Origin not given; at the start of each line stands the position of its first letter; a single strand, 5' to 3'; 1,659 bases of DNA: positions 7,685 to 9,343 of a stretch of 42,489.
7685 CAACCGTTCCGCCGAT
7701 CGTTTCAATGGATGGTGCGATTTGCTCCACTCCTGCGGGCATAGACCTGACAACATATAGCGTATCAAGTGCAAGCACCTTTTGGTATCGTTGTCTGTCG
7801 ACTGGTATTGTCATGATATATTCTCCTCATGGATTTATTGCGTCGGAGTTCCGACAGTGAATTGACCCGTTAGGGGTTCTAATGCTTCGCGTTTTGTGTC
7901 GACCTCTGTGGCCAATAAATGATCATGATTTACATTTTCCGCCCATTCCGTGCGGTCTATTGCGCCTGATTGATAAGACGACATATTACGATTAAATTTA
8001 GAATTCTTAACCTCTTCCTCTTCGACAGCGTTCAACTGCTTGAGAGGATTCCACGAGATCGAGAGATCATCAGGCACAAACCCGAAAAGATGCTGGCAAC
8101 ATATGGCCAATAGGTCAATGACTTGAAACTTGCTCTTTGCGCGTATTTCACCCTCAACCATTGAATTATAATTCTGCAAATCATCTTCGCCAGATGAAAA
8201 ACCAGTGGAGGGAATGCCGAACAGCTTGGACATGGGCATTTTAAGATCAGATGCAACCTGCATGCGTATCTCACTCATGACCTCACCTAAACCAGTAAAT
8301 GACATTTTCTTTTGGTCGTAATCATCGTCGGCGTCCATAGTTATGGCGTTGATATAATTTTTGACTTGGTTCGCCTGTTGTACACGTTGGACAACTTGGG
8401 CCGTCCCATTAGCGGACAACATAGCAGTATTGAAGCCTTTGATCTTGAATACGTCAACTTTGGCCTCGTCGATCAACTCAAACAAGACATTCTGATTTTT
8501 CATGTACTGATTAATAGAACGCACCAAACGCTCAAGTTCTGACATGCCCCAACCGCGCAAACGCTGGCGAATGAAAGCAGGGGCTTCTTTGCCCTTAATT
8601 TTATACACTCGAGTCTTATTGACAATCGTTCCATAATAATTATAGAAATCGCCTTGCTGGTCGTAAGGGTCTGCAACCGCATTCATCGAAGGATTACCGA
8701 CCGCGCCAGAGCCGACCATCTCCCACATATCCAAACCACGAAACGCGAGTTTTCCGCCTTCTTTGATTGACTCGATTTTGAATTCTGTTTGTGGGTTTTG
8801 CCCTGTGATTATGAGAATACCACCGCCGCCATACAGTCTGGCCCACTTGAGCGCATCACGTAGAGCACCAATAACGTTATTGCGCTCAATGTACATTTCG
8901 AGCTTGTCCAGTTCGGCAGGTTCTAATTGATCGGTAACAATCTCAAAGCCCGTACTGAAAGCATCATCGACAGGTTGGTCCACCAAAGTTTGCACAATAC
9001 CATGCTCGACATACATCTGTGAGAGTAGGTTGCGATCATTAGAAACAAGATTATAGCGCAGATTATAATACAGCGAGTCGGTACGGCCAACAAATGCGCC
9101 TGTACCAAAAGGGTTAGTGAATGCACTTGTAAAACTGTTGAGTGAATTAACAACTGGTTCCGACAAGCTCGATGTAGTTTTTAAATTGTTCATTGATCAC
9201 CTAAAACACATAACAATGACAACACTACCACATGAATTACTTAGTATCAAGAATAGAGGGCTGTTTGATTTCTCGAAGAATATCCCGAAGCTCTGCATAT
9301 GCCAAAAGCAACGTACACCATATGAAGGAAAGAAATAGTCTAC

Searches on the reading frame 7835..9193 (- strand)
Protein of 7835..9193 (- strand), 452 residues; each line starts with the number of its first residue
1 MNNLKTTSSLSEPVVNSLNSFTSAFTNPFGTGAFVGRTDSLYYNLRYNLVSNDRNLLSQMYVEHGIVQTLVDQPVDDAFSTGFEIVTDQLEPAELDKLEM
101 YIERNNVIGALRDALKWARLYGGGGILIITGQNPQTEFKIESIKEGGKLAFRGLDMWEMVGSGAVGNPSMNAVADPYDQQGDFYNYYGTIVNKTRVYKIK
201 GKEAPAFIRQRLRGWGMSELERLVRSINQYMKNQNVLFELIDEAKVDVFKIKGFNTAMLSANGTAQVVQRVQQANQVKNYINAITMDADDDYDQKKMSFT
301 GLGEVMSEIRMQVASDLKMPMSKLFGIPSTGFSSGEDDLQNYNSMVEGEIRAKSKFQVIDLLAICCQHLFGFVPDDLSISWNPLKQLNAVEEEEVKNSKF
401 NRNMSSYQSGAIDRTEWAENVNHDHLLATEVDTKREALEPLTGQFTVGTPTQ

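Call 67: search_protein_families(library=pfam, proteins=[window:7835-9193:-], max_evalue=0.001)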
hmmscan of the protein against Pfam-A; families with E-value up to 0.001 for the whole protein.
window:7835-9193:- (452 aa): 1 family
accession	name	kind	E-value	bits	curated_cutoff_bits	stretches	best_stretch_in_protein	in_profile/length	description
PF06381.16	Phage_portal_3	-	3.2e-63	214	33.8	1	58-399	4-351/357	Phage portal protein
